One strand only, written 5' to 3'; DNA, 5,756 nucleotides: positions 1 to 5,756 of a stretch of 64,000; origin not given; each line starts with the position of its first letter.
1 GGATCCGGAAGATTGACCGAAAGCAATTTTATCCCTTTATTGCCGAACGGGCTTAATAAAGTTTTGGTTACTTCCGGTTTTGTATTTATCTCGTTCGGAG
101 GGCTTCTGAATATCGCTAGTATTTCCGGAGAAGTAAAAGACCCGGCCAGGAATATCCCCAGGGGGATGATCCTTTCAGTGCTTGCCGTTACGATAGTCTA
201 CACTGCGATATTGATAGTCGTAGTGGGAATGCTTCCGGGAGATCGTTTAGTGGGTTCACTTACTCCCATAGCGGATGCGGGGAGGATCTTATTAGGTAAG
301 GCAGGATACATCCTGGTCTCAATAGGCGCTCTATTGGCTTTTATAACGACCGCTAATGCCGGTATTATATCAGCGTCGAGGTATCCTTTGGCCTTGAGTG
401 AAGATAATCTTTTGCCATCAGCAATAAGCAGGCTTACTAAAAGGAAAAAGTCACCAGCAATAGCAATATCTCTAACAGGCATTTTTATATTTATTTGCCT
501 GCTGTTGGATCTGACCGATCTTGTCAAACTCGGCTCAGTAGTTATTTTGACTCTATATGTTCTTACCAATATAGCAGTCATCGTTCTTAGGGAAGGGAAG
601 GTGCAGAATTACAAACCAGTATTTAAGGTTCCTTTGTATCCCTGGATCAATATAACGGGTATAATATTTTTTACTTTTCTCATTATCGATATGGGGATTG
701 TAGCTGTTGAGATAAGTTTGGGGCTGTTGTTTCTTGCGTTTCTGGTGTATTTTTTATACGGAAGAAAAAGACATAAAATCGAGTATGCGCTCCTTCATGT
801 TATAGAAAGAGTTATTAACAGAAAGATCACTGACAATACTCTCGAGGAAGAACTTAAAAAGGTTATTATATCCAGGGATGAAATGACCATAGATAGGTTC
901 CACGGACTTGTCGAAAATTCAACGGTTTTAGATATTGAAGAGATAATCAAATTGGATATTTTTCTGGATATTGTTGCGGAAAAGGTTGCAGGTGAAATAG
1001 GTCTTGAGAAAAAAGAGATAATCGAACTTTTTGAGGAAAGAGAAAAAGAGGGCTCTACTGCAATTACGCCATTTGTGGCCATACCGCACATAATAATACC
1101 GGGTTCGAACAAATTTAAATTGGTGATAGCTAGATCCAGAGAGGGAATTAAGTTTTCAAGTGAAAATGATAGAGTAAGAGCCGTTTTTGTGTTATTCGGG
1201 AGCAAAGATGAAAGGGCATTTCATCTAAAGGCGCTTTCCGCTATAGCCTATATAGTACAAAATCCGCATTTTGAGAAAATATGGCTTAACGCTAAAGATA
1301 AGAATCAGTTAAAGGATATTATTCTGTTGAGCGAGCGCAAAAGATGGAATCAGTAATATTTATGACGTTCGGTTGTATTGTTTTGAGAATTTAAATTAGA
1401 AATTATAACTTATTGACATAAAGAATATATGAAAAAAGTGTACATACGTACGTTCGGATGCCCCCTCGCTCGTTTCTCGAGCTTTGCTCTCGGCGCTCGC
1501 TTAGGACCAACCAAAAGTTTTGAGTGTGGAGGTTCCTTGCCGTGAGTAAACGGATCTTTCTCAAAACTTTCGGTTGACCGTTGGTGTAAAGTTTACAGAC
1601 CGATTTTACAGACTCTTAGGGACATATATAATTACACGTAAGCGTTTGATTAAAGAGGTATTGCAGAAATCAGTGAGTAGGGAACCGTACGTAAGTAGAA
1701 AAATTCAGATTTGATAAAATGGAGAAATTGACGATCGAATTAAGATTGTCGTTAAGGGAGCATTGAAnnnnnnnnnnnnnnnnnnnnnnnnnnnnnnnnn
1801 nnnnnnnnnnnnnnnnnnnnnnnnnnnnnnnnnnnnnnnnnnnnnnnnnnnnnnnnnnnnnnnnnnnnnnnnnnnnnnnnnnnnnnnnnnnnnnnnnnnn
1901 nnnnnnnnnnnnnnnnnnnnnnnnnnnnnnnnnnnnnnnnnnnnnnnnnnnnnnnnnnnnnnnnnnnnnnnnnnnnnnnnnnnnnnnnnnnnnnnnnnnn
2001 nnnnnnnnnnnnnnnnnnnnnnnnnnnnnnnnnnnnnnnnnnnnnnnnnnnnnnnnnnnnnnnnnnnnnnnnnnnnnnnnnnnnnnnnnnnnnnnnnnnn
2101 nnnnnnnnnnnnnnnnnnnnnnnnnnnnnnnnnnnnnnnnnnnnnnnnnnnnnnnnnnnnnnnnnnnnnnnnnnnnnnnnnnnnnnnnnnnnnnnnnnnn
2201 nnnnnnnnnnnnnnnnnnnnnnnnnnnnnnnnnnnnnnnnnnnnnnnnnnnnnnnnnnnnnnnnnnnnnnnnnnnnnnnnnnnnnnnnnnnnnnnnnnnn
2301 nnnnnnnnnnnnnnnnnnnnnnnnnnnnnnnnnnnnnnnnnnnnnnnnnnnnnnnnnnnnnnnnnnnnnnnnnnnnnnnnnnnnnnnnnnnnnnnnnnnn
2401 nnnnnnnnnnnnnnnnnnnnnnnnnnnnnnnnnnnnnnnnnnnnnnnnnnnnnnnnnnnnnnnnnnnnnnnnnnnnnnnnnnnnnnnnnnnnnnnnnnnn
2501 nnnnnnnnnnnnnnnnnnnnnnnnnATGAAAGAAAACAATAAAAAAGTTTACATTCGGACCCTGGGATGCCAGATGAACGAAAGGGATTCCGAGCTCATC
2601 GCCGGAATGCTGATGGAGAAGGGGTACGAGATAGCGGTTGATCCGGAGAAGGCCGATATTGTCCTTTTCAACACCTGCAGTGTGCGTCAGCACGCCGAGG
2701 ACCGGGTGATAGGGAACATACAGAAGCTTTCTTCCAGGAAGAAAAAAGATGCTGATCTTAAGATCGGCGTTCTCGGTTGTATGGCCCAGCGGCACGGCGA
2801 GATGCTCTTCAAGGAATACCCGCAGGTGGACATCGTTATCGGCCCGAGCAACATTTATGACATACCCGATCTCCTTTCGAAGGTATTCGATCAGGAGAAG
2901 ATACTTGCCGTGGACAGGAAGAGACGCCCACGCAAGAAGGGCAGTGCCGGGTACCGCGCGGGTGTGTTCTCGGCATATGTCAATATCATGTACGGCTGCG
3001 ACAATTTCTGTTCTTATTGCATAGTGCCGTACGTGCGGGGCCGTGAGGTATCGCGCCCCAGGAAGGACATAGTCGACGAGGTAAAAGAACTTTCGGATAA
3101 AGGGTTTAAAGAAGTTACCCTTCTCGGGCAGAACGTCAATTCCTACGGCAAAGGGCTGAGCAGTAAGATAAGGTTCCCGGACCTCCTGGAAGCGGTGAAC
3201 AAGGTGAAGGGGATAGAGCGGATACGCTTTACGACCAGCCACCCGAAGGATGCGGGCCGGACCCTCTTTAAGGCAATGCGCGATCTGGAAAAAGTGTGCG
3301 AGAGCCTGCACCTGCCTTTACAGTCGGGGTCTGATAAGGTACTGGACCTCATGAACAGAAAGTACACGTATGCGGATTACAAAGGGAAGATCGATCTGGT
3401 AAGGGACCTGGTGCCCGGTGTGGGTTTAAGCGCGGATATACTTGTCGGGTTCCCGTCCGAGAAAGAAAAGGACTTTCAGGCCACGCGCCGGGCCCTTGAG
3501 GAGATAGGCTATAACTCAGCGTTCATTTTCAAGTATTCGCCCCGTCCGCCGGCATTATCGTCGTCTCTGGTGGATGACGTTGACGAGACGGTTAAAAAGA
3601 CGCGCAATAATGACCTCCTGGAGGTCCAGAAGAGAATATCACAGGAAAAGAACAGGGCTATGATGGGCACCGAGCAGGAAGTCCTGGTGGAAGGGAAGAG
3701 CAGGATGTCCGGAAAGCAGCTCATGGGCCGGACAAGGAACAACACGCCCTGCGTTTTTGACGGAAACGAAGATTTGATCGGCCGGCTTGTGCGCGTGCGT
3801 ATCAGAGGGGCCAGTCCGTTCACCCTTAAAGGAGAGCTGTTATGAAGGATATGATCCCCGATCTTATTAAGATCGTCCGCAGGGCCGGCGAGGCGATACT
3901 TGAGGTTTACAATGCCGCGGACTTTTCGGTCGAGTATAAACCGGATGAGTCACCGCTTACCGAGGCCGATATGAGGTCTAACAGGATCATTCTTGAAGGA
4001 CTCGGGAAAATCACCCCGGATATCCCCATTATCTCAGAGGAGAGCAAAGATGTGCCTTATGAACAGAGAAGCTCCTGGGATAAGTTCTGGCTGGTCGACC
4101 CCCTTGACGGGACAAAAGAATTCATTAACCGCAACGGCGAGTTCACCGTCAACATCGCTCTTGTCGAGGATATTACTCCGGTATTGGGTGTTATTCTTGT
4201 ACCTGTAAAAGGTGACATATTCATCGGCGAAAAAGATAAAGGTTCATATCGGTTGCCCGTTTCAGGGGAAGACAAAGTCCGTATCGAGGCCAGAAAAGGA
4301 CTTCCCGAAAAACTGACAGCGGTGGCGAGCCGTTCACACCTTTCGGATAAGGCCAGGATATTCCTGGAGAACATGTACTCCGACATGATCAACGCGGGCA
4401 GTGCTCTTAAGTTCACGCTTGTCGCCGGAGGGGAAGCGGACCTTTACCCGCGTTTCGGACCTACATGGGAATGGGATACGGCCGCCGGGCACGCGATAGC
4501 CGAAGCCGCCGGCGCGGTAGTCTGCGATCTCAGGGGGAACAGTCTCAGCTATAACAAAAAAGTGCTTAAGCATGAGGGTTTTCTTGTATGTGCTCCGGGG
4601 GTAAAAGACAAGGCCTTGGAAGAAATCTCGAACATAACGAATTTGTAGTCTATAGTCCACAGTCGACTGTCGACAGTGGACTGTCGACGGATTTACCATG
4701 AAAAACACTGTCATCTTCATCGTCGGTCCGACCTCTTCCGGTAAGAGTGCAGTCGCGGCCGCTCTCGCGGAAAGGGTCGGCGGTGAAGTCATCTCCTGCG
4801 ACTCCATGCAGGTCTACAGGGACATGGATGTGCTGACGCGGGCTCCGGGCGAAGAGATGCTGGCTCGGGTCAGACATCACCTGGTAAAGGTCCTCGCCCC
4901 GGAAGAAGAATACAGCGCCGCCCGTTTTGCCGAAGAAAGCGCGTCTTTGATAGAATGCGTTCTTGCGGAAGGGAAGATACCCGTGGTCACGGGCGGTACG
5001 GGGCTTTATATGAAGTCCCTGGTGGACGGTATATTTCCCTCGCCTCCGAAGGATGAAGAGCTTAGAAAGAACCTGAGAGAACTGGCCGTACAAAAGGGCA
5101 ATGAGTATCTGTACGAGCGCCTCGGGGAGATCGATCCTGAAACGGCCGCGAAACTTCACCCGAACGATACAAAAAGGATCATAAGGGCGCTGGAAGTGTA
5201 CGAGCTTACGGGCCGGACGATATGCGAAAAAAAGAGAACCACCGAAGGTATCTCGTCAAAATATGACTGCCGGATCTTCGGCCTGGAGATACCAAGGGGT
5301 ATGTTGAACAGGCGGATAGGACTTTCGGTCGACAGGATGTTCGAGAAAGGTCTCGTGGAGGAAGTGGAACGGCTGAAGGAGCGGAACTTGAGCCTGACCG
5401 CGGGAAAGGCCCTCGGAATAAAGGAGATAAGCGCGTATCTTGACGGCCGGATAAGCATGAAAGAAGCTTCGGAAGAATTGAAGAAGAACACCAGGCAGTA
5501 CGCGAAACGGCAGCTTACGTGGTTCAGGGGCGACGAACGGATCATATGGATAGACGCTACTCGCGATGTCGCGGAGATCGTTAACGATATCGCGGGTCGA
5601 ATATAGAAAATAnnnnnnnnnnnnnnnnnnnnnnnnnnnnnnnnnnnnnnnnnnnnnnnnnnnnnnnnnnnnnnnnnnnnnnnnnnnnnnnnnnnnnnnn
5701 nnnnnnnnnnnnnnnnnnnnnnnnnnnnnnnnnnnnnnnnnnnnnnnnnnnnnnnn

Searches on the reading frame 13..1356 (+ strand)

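Call 29: search_protein_families(library=pfam, proteins=[window:13-1356:+], max_evalue=0.00001)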
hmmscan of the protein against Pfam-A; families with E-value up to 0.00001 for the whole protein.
window:13-1356:+ (447 aa): 3 families
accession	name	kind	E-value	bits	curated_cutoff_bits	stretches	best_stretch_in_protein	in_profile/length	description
PF00324.27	AA_permease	-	1.7e-26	93.4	24.6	1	10-232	185-425/470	Amino acid permease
PF13520.12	AA_permease_2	-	8.7e-25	87.9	27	1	11-233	184-410/427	Amino acid permease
PF00359.27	PTS_EIIA_2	-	1.5e-22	80.5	27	1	320-437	23-141/144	Phosphoenolpyruvate-dependent sugar phosphotransferase system, EIIA 2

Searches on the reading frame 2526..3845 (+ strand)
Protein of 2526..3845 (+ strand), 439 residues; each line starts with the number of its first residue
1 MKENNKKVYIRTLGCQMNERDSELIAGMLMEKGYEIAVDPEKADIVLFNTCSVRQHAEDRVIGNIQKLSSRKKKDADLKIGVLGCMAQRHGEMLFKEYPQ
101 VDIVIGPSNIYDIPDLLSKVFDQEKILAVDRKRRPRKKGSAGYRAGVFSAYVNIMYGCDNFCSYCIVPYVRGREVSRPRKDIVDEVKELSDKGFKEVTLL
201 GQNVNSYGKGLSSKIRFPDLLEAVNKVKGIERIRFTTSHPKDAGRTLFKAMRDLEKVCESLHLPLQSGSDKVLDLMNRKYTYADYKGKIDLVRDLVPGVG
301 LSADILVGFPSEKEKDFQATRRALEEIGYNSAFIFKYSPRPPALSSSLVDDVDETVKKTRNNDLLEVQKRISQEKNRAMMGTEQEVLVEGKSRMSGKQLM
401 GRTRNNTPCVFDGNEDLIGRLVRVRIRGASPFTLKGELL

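Call 29: search_protein_families(library=pfam, proteins=[window:2526-3845:+], max_evalue=0.00001)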
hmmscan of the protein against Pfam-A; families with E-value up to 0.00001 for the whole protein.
window:2526-3845:+ (439 aa): 3 families
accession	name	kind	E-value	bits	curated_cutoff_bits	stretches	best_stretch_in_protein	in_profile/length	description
PF00919.26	UPF0004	-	7.4e-33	112.9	27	1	7-106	1-98/98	Uncharacterized protein family UPF0004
PF04055.27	Radical_SAM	-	1.6e-25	90.6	29.5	1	152-322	1-164/166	Radical SAM superfamily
PF01938.26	TRAM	-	1.6e-13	50.7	21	1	378-439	2-61/61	TRAM domain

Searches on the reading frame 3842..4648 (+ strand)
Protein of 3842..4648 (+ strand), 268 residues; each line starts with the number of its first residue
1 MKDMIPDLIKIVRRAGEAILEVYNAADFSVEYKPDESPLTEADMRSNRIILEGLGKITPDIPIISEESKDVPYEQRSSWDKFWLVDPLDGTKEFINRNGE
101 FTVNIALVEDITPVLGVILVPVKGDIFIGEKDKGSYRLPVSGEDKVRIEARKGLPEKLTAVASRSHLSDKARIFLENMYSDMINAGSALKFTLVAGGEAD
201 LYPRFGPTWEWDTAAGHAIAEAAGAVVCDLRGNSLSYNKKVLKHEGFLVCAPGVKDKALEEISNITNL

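Call 29: search_protein_families(library=pfam, proteins=[window:3842-4648:+], max_evalue=0.00001)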
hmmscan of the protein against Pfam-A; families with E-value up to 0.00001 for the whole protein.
window:3842-4648:+ (268 aa): 1 family
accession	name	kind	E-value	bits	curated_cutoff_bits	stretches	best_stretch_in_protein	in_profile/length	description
PF00459.30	Inositol_P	-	3.4e-50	171.5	27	1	8-259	9-263/271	Inositol monophosphatase family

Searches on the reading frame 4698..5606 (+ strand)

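Call 29: search_protein_families(library=pfam, proteins=[window:4698-5606:+], max_evalue=0.00001)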
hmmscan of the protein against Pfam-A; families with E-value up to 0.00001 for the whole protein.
window:4698-5606:+ (302 aa): 2 families
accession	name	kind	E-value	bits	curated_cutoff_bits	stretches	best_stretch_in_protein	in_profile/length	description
PF01715.23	IPPT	-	1.3e-81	274.3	23.6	1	38-278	1-242/243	IPP transferase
PF01745.22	IPT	-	1.6e-07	31.4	20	1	5-59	3-57/233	Isopentenyl transferase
